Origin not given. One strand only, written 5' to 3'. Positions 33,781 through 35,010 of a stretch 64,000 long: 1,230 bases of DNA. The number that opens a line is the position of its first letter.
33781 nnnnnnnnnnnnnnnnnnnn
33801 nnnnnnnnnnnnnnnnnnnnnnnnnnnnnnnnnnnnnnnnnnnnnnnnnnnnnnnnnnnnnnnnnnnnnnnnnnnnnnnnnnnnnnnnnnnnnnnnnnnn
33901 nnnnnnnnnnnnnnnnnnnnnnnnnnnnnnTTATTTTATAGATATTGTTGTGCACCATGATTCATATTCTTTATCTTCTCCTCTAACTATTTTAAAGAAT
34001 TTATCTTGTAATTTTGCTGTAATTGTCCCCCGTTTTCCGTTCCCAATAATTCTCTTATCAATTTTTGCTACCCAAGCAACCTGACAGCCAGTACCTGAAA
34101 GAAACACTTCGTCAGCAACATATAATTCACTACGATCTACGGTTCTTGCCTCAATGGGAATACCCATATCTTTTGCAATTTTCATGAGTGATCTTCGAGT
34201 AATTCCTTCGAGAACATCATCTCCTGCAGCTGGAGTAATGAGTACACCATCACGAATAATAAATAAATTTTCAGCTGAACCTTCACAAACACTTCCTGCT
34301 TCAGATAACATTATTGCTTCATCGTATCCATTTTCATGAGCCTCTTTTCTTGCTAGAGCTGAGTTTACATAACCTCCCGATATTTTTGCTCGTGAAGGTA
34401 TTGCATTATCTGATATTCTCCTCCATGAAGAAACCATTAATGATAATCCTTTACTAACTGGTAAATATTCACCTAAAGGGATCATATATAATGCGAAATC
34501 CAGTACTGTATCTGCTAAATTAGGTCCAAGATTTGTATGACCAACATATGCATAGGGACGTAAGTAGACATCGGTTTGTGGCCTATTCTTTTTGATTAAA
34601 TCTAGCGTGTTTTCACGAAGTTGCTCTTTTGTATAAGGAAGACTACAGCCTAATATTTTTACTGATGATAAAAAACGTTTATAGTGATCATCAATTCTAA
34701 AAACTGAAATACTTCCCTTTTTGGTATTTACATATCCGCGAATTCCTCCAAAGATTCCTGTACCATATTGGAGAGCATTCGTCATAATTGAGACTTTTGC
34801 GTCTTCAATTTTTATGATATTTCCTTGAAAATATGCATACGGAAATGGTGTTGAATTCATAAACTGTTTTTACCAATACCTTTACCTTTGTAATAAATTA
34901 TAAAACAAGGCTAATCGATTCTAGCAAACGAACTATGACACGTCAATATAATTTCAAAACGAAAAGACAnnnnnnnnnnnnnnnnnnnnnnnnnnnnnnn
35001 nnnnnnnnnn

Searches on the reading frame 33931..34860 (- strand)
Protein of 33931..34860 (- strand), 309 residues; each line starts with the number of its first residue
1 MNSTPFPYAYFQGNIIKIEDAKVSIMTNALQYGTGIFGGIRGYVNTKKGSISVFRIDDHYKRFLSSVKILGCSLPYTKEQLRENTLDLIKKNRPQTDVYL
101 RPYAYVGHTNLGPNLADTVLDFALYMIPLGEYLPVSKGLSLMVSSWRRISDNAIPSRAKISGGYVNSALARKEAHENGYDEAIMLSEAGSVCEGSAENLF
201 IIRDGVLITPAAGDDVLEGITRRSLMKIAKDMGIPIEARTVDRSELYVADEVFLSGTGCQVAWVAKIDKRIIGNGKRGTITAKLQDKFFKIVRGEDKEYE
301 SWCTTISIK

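Call 9: search_protein_families(library=ncbifam, max_evalue=1e-10, proteins=[window:33931-34860:-])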
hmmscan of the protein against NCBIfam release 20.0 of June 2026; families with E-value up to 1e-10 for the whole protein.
window:33931-34860:- (309 aa): 17 families
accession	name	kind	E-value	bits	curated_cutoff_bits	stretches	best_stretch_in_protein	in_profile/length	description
NF005146.0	PRK06606.1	equivalog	2.9e-112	374.6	279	1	7-306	7-306/307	branched-chain amino acid transaminase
TIGR01122.1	ilvE_I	equivalog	4.1e-98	328.2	245.55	1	10-306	1-298/298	branched-chain-amino-acid transaminase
NF006185.0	PRK08320.1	subfamily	7.1e-63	212.5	363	1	9-297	5-288/292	branched-chain amino acid aminotransferase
NF005726.0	PRK07544.1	equivalog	3.4e-55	187.2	396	1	10-296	14-292/295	branched-chain amino acid aminotransferase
NF009126.0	PRK12479.1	equivalog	2.7e-51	174.5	518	1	8-295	5-287/299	branched-chain-amino-acid transaminase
NF005209.0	PRK06680.1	subfamily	5e-42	143.7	320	1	8-293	4-282/286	D-amino-acid transaminase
TIGR01121.1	D_amino_aminoT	equivalog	7e-39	133.7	277.45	1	167-290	151-273/276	D-amino-acid transaminase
NF009897.0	PRK13357.1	equivalog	1.3e-37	129.4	307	1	15-306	49-357/358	branched-chain amino acid aminotransferase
NF009896.0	PRK13356.1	equivalog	1.4e-37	129.4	262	1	9-276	10-270/287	branched-chain amino acid aminotransferase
TIGR01123.1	ilvE_II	equivalog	1.1e-35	123.1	250.05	1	14-305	5-312/313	branched-chain-amino-acid transaminase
NF005800.0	PRK07650.1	equivalog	1.6e-31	109.6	308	1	9-291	3-275/290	aminodeoxychorismate lyase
NF009066.0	PRK12400.1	equivalog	2.5e-23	83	538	1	166-292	157-282/290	D-amino-acid transaminase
TIGR03461.1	pabC_Proteo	equivalog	3.4e-20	72.3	176.85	1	19-270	6-248/262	aminodeoxychorismate lyase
NF004761.0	PRK06092.1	equivalog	7.9e-20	71.2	260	1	21-285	10-262/268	aminodeoxychorismate lyase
NF005888.0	PRK07849.1-3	equivalog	7e-18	64.6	273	1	168-272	169-274/298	aminodeoxychorismate lyase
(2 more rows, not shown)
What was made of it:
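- On Branched-chain amino acid aminotransferase (IlvE, class IV / fold-type IV): The real IlvE is a separate gene at 33931-34860 (call 9).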
